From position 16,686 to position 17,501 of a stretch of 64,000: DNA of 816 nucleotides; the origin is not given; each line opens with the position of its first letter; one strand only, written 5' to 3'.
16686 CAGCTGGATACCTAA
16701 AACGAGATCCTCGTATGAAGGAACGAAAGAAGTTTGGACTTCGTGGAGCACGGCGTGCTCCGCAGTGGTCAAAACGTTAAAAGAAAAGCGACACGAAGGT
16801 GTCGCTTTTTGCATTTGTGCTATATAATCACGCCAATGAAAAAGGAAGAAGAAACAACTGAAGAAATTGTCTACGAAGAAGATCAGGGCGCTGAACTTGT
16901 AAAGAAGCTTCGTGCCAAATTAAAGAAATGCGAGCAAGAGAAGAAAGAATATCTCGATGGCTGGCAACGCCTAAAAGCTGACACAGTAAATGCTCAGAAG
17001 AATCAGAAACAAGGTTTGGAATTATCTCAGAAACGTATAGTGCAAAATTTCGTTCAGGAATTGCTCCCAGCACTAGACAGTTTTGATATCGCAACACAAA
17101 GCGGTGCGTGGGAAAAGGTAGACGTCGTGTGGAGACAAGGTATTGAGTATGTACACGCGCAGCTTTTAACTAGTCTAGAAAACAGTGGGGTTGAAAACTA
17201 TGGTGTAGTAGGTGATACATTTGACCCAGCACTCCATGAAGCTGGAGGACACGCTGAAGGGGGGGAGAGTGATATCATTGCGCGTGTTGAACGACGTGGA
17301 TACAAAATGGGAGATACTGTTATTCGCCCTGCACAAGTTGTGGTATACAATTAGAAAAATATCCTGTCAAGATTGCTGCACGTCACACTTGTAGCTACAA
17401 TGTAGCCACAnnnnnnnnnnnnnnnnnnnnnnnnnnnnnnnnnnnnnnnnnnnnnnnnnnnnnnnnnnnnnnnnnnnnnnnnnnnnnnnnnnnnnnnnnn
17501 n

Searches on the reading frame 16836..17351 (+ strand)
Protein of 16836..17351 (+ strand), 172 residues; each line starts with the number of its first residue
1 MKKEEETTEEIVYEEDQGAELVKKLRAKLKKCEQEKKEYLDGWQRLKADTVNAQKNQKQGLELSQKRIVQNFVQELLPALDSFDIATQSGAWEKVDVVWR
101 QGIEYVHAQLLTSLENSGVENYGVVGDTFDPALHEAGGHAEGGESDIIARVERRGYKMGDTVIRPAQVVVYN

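Call 7: search_protein_families(library=pfam, proteins=[window:16836-17351:+], max_evalue=1)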
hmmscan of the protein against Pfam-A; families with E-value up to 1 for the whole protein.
window:16836-17351:+ (172 aa): 1 family
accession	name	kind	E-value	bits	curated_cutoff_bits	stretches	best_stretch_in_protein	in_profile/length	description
PF01025.24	GrpE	-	1.2e-33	116.6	25.8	1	15-170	6-163/165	GrpE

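Call 75: find_homologous_proteins(query=window:16836-17351:+, max_evalue=1e-10)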
Query window:16836-17351:+ (172 aa): 592 proteins with E <= 1e-10 among 688 candidates; the best 120 are listed.
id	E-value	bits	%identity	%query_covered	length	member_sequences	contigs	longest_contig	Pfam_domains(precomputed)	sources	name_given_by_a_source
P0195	3.7e-107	373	100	100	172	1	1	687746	PF01025.25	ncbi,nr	ncbi:nucleotide exchange factor GrpE [Candidatus Kaiserbacteria bacterium]|nr:MAG: nucleotide exchan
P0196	6.5e-95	334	89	100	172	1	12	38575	PF01025.25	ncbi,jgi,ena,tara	tara:strand:- start:641 stop:1159 length:519 start_codon:yes stop_codon:yes gene_type:complete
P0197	8.2e-93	327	88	95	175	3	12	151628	PF01025.25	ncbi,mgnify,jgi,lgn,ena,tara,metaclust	mgnify:CR=1 FL=1|tara:strand:- start:638 stop:1165 length:528 start_codon:yes stop_codon:yes gene_ty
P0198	1.4e-83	297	80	100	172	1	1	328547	PF01025.25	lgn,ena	-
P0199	1.5e-79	284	76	100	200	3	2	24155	PF01025.25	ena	-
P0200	1.8e-79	283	75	100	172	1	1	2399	PF01025.25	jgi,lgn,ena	-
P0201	2.5e-69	250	73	91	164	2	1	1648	PF01025.25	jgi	-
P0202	8.1e-68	245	67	99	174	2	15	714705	PF01025.25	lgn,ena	-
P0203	1.9e-67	244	65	99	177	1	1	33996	PF01025.25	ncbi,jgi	-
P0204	1.3e-66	242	67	95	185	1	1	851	PF01025.25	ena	-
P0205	3.2e-66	240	66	98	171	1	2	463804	PF01025.25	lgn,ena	-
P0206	2.7e-65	237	66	94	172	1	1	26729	PF01025.25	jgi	-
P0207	1.0e-64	235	63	98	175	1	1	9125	PF01025.25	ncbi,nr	ncbi:MAG: nucleotide exchange factor GrpE [Candidatus Pacebacteria bacterium]|nr:nucleotide exchange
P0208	7.0e-64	233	65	99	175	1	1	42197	PF01025.25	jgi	-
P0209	1.5e-62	228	63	98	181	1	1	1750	PF01025.25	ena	-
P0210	3.1e-61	224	61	92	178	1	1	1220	PF01025.25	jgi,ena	-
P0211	1.4e-60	222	63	98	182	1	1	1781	PF01025.25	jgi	-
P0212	4.5e-59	217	58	98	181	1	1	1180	PF01025.25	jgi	-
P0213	4.9e-59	217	63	97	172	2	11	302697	PF01025.25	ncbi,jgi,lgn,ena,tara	tara:strand:- start:7761 stop:8279 length:519 start_codon:yes stop_codon:yes gene_type:complete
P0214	9.4e-59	216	62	97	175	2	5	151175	PF01025.25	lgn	-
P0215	3.5e-56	208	58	98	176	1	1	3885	PF01025.25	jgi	jgi:molecular chaperone GrpE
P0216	6.1e-56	207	54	98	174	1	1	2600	PF01025.25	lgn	-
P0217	1.9e-55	205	58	100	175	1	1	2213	PF01025.25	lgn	-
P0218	3.3e-55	204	58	98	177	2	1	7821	PF01025.25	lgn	-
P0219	7.4e-55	203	56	96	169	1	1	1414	PF01025.25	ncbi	-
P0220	8.1e-53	197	66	81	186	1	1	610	PF01025.25,PF03235.20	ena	-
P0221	1.8e-52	196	54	97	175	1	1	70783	PF01025.25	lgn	-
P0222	3.9e-52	194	57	97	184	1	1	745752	PF01025.25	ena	-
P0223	8.2e-52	193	53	99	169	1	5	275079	PF01025.25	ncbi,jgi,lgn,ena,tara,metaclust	tara:strand:+ start:4113 stop:4622 length:510 start_codon:yes stop_codon:yes gene_type:complete|meta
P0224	9.7e-51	190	57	96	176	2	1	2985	PF01025.25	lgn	-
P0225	2.4e-50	189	55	94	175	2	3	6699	PF01025.25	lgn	-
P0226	1.6e-49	186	53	99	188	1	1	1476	PF01025.25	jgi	-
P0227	5.9e-49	184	52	96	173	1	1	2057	PF01025.25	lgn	-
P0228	1.1e-48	183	52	100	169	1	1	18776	PF01025.25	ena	-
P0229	8.5e-46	174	50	97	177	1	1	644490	PF01025.25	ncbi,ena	-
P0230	1.4e-45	173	48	94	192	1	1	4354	PF01025.25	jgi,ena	-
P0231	3.5e-45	172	48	98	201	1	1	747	PF01025.25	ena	-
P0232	1.5e-44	170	50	98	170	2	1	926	PF01025.25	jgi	-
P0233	2.0e-44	169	51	94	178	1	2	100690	PF01025.25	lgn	-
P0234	1.2e-43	167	52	87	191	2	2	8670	PF01025.25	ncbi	-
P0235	7.7e-43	164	48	94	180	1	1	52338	PF01025.25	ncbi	-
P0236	7.8e-43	164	47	99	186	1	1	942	PF01025.25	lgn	-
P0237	1.8e-42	163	53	88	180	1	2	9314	PF01025.25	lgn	-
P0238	3.2e-42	162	49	98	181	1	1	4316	PF01025.25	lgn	-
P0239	6.2e-42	161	45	96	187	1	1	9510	PF01025.25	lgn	-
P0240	1.1e-41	160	50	95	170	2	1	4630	PF01025.25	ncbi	-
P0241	3.4e-40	156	48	90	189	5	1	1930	PF01025.25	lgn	-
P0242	4.7e-40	155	51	87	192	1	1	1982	PF01025.25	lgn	-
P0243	5.9e-40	155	48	87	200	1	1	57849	PF01025.25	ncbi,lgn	-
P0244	7.9e-40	154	43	95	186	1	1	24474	PF01025.25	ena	-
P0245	9.2e-40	154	47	91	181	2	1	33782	PF01025.25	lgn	-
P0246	1.0e-39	154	47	97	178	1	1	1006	PF01025.25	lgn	-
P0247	3.5e-39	152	49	88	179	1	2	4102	PF01025.25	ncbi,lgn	ncbi:MAG: nucleotide exchange factor GrpE [Minisyncoccia bacterium]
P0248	4.3e-39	152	48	87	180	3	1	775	PF01025.25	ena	-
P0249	4.4e-39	152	45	97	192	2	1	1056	PF01025.25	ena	-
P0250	5.1e-39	152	48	86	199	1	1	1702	PF01025.25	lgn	-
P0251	6.7e-39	151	52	87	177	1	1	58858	PF01025.25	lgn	-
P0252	6.9e-39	151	47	90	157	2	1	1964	PF01025.25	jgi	jgi:molecular chaperone GrpE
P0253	7.7e-39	151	45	94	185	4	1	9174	PF01025.25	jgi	jgi:molecular chaperone GrpE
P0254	1.1e-38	151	49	82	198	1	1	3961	PF01025.25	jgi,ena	-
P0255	1.4e-38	150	45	95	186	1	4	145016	PF01025.25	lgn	-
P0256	2.5e-38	150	46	94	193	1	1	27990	PF01025.25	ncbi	-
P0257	2.9e-38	149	49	87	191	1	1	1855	PF01025.25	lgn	-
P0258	3.0e-38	149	47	90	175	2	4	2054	PF01025.25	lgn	-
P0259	3.4e-38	149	47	91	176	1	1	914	PF01025.25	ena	-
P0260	3.9e-38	149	46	97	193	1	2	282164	PF01025.25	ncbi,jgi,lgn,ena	-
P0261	3.9e-38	149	47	81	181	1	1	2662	PF01025.25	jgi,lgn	jgi:molecular chaperone GrpE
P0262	5.1e-38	149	47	87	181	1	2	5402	PF01025.25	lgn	-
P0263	5.3e-38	148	46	88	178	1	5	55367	PF01025.25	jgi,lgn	jgi:molecular chaperone GrpE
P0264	6.1e-38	148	46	88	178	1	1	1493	PF01025.25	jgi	jgi:molecular chaperone GrpE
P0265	1.3e-37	147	42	97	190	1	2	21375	PF01025.25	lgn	-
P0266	1.3e-37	147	46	80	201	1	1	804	PF01025.25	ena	-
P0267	2.7e-37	146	45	80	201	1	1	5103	PF01025.25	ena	-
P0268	3.1e-37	146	44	98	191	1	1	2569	PF01025.25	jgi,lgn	-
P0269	5.2e-37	145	45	77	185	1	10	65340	PF01025.25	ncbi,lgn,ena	-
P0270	7.5e-37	145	50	88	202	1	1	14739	PF01025.25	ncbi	-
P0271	7.7e-37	145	46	88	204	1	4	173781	PF25764.2,PF01025.25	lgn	-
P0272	9.5e-37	144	46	95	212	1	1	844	PF01025.25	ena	-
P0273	1.0e-36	144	44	81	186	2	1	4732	PF01025.25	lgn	-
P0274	1.0e-36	144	47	94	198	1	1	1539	PF01025.25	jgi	jgi:molecular chaperone GrpE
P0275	1.1e-36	144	47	94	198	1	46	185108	PF01025.25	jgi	jgi:molecular chaperone GrpE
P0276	1.3e-36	144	50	87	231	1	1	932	PF01025.25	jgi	jgi:molecular chaperone GrpE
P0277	1.4e-36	144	45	90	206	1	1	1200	PF01025.25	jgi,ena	-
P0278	1.5e-36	144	45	90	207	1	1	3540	PF01025.25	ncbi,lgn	-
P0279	1.6e-36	144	46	95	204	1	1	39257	PF01025.25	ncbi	-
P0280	1.8e-36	143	40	99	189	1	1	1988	PF01025.25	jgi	jgi:molecular chaperone GrpE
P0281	1.8e-36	143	48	87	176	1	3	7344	PF01025.25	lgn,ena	-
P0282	1.9e-36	143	48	85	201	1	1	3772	PF01025.25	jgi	jgi:molecular chaperone GrpE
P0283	2.0e-36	143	47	92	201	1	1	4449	PF01025.25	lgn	-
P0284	2.0e-36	143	45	95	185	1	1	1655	PF01025.25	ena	-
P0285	2.1e-36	143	46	99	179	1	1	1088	PF01025.25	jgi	jgi:molecular chaperone GrpE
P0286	2.1e-36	143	42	94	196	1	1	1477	PF01025.25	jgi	jgi:molecular chaperone GrpE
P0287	2.5e-36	143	44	87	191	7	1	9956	PF01025.25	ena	-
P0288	2.6e-36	143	42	96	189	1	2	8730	PF01025.25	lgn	-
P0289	2.8e-36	143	46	94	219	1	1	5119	PF01025.25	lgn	-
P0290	2.9e-36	143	47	87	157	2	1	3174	PF01025.25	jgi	jgi:molecular chaperone GrpE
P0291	2.9e-36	143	52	85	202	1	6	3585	PF01025.25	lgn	-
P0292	3.1e-36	143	47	90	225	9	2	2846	PF01025.25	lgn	-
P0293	3.3e-36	143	52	85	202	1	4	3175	PF01025.25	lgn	-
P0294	4.1e-36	142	46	90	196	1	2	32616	PF01025.25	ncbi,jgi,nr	ncbi:MAG TPA: nucleotide exchange factor GrpE [Candidatus Paceibacterota bacterium]|jgi:molecular ch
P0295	4.7e-36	142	46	85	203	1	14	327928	PF01025.25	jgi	jgi:molecular chaperone GrpE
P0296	4.8e-36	142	46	90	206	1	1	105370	PF01025.25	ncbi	-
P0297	5.6e-36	142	49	85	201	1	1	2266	PF01025.25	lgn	-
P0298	5.8e-36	142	45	96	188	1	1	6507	PF01025.25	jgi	jgi:molecular chaperone GrpE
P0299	5.9e-36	142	47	98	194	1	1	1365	PF01025.25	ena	-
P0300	6.0e-36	142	47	87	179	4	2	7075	PF01025.25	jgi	jgi:molecular chaperone GrpE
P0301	6.2e-36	142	44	88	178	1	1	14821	PF01025.25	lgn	-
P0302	6.5e-36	142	50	87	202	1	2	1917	PF01025.25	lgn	-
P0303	6.7e-36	142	47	87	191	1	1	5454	PF01025.25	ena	-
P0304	8.1e-36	141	45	90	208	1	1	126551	PF01025.25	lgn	-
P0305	8.2e-36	141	48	87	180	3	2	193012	PF01025.25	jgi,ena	-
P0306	1.2e-35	141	47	80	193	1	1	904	PF01025.25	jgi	jgi:molecular chaperone GrpE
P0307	1.3e-35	141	45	90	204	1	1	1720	PF01025.25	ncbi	-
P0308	1.4e-35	141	44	87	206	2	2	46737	PF01025.25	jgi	jgi:molecular chaperone GrpE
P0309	1.5e-35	141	47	87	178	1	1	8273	PF01025.25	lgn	-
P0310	1.6e-35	140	47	85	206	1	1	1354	PF01025.25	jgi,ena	-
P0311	1.7e-35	140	43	95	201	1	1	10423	PF01025.25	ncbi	-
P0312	1.8e-35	140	44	87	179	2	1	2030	PF01025.25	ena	-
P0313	2.5e-35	140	45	87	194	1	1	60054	PF01025.25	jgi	jgi:molecular chaperone GrpE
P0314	2.8e-35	140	47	85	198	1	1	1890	PF01025.25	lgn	-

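Call 76: find_encoding_contigs(protein=P0233, flank=3500, max_places=1)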
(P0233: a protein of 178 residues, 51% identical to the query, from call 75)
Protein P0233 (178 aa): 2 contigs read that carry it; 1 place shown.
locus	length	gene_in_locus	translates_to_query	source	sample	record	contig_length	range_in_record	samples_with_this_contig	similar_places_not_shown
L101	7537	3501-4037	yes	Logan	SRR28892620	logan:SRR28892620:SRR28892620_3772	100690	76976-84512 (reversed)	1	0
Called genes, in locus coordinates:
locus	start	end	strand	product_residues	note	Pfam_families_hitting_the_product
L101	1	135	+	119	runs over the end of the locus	PF13083:KH_KhpA-B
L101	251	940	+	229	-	PF01797:Y1_Tnp (weak)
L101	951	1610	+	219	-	PF01746:tRNA_m1G_MT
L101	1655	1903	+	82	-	PF00462:Glutaredoxin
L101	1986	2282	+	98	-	-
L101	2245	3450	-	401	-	PF00155:Aminotran_1_2, PF12897:Asp_aminotransf (weak)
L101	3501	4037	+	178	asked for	PF01025:GrpE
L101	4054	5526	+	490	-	PF00224:PK, PF03328:HpcH_HpaI (weak), PF02887:PK_C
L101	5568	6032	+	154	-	-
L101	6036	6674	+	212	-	PF24827:AstE_AspA_cat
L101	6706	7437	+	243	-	PF01553:Acyltransferase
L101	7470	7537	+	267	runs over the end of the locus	PF01209:Ubie_methyltran, PF13489:Methyltransf_23, PF13847:Methyltransf_31, PF08241:Methyltransf_11, PF08242:Methyltransf_12, PF13649:Methyltransf_25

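Call 77: find_encoding_contigs(protein=P0251, flank=3500, max_places=1)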
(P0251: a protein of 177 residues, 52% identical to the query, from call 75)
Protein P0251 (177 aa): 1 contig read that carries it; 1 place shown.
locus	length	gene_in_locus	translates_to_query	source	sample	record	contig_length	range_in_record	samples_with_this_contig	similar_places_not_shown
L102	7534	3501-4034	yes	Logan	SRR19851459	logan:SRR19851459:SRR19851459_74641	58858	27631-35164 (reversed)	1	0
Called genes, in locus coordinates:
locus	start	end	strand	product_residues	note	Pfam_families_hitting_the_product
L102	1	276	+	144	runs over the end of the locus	PF00411:Ribosomal_S11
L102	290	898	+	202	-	PF00163:Ribosomal_S4, PF01479:S4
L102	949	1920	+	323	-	PF01193:RNA_pol_L, PF01000:RNA_pol_A_bac, PF13421:Band_7_1 (faint), PF03118:RNA_pol_A_CTD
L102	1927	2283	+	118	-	PF01196:Ribosomal_L17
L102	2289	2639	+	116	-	PF00572:Ribosomal_L13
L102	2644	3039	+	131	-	PF00380:Ribosomal_S9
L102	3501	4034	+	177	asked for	PF01025:GrpE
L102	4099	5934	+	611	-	PF00012:HSP70, PF06723:MreB_Mbl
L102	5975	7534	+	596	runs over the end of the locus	PF00664:ABC_membrane, PF00005:ABC_tran, PF02463:SMC_N (weak)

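Call 78: find_encoding_contigs(protein=P0260, flank=3500, max_places=1)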
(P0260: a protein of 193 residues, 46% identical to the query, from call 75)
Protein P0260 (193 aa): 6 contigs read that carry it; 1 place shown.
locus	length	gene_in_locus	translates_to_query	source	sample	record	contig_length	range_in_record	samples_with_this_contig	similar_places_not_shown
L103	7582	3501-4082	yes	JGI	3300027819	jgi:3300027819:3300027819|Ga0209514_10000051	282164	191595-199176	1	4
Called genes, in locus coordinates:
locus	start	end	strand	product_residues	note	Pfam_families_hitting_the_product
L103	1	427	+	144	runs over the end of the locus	PF00411:Ribosomal_S11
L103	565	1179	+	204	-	PF00163:Ribosomal_S4, PF01479:S4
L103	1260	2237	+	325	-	PF01193:RNA_pol_L, PF01000:RNA_pol_A_bac, PF03118:RNA_pol_A_CTD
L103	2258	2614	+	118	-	PF01196:Ribosomal_L17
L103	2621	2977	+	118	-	PF00572:Ribosomal_L13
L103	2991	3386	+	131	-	PF00380:Ribosomal_S9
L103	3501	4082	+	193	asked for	PF01025:GrpE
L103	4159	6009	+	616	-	PF00012:HSP70, PF06723:MreB_Mbl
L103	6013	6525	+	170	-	PF13302:Acetyltransf_3, PF00583:Acetyltransf_1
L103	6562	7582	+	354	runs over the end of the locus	PF00226:DnaJ, PF01556:DnaJ_C, PF00684:DnaJ_CXXCXGXG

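Call 79: find_encoding_contigs(protein=P0275, flank=3500, max_places=1)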
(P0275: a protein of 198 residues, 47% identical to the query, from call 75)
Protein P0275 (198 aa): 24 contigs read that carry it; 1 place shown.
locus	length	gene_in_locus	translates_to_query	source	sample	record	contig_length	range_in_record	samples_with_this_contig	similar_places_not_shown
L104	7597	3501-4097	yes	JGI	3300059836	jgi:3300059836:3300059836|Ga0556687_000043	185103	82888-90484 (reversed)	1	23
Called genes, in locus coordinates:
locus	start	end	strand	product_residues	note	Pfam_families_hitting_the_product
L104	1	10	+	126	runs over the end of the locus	PF00416:Ribosomal_S13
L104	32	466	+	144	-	PF00411:Ribosomal_S11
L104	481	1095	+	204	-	PF00163:Ribosomal_S4, PF01479:S4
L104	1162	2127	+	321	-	PF01193:RNA_pol_L, PF01000:RNA_pol_A_bac, PF03118:RNA_pol_A_CTD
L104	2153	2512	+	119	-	PF01196:Ribosomal_L17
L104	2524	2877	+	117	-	PF00572:Ribosomal_L13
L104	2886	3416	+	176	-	PF00380:Ribosomal_S9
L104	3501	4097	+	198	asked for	PF01025:GrpE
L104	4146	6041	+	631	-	PF00012:HSP70, PF06723:MreB_Mbl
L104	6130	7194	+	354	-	PF00226:DnaJ, PF01556:DnaJ_C, PF00684:DnaJ_CXXCXGXG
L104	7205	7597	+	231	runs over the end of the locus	PF01553:Acyltransferase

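Call 84: find_encoding_contigs(protein=P0195, flank=4000, max_places=1)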
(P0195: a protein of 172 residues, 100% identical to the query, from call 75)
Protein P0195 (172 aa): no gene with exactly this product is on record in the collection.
